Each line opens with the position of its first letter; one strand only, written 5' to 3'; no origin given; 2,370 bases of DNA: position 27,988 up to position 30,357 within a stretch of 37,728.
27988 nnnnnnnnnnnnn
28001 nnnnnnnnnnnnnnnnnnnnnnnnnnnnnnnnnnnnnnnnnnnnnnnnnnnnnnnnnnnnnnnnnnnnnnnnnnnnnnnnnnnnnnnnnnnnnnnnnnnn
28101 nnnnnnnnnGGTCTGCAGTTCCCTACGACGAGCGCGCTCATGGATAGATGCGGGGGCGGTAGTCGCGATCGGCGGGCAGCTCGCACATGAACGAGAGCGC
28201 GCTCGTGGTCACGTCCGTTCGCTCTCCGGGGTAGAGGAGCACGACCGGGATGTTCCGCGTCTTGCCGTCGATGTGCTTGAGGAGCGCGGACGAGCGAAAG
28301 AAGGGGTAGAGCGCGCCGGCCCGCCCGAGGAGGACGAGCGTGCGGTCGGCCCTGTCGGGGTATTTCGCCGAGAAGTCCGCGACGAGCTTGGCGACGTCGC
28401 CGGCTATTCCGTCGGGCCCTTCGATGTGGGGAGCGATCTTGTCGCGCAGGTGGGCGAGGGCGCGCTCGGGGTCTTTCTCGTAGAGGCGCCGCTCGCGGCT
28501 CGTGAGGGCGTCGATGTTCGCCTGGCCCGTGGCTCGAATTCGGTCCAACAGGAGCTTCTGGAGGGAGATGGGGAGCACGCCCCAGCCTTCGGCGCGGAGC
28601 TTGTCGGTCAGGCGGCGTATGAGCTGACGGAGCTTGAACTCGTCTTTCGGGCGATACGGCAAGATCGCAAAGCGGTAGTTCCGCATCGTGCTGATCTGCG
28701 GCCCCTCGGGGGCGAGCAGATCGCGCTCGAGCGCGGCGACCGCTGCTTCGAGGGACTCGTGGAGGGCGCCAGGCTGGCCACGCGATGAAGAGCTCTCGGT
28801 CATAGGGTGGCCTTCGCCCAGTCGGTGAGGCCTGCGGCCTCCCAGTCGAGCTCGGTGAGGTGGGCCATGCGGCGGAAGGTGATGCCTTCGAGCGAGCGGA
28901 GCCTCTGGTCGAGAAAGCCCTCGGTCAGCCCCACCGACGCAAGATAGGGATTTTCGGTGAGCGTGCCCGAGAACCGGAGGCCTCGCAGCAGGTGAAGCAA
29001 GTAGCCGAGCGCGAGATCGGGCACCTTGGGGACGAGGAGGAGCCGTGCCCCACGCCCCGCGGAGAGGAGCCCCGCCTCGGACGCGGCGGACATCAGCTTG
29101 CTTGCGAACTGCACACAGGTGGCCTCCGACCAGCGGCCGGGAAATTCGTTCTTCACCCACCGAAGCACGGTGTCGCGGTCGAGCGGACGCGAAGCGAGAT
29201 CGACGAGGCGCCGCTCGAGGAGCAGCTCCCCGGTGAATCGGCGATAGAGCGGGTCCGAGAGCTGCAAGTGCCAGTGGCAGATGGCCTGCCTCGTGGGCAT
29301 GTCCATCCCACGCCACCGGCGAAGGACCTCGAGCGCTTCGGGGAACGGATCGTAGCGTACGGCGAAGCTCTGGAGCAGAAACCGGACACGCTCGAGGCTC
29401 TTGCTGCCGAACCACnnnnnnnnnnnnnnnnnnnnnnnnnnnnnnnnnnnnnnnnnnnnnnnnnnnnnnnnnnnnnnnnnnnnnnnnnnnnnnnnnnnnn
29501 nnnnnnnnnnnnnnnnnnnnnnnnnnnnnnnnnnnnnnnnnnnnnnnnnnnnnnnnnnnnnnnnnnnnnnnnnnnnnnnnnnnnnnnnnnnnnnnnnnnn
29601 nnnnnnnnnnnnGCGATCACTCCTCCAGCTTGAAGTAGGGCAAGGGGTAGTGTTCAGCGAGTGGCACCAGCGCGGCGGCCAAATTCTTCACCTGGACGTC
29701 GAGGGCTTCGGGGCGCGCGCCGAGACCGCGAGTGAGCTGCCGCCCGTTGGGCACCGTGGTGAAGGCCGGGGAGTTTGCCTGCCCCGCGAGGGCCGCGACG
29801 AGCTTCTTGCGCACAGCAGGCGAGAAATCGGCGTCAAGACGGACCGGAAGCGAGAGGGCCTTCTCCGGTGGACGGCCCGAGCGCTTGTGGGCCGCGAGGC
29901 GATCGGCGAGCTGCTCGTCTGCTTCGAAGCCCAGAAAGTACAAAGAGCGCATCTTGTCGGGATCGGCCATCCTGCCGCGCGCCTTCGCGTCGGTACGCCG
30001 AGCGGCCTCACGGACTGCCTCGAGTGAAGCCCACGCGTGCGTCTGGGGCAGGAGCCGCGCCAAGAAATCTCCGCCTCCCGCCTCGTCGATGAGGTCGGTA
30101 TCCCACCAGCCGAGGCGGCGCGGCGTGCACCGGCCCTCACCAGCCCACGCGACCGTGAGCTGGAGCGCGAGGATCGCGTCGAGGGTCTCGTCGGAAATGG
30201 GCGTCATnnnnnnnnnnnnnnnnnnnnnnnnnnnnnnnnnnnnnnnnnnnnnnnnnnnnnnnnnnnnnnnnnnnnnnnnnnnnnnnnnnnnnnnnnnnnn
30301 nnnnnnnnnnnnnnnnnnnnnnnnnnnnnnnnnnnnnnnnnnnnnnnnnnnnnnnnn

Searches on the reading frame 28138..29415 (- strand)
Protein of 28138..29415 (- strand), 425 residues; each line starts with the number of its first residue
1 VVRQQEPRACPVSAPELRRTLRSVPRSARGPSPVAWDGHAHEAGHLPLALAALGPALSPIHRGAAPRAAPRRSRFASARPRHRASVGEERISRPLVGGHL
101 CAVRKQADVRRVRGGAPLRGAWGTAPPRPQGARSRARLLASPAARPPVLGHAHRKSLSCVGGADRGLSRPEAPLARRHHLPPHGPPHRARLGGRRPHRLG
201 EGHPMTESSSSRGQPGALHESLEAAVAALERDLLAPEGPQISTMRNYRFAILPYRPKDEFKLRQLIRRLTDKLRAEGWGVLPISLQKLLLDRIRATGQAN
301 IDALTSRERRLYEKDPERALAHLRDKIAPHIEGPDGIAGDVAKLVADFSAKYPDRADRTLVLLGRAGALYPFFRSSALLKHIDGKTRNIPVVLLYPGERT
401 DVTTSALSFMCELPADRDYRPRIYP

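Call 21: search_protein_families(library=pfam, proteins=[window:28138-29415:-], max_evalue=0.001)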
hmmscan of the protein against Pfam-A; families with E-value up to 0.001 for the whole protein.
window:28138-29415:- (425 aa): 1 family
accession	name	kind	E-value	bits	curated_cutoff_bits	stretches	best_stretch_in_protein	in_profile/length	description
PF08747.16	BrxB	-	8.3e-19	68.3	26.8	1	283-420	3-120/124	BREX protein BrxB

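Call 23: search_protein_families(library=padloc, proteins=[window:28138-29415:-], max_evalue=0.0001)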
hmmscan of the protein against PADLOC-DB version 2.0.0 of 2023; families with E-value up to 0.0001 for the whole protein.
window:28138-29415:- (425 aa): 8 families
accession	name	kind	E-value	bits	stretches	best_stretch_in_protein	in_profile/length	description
PDLC02459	BrxB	-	3.6e-87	289.4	1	222-424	4-203/203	BrxB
PDLC02463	BrxB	-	4.9e-13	47.6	1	249-420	33-185/193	BrxB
PDLC02464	BrxB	-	5.6e-11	40.4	1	349-424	8-79/79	BrxB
PDLC02465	BrxB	-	4.4e-09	34.7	1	256-420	36-184/190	BrxB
PDLC02468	BrxB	-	2.8e-05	22.5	1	356-420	60-126/135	BrxB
PDLC02462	BrxB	-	5.2e-05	21.3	0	251-398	31-175/202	BrxB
PDLC02467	BrxB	-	5.4e-05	21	1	355-412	118-172/193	BrxB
PDLC02466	BrxB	-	7.2e-05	20.8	0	242-398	27-161/185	BrxB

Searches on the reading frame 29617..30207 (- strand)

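Call 21: search_protein_families(library=pfam, proteins=[window:29617-30207:-], max_evalue=0.001)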
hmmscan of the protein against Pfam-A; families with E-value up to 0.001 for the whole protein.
window:29617-30207:- (196 aa): 0 families

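Call 23: search_protein_families(library=padloc, proteins=[window:29617-30207:-], max_evalue=0.0001)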
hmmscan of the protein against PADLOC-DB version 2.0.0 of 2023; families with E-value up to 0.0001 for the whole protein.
window:29617-30207:- (196 aa): 1 family
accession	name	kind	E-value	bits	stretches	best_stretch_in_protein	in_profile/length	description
PDLC02495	BrxE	-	8.2e-69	229.4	1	5-194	13-195/197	BrxE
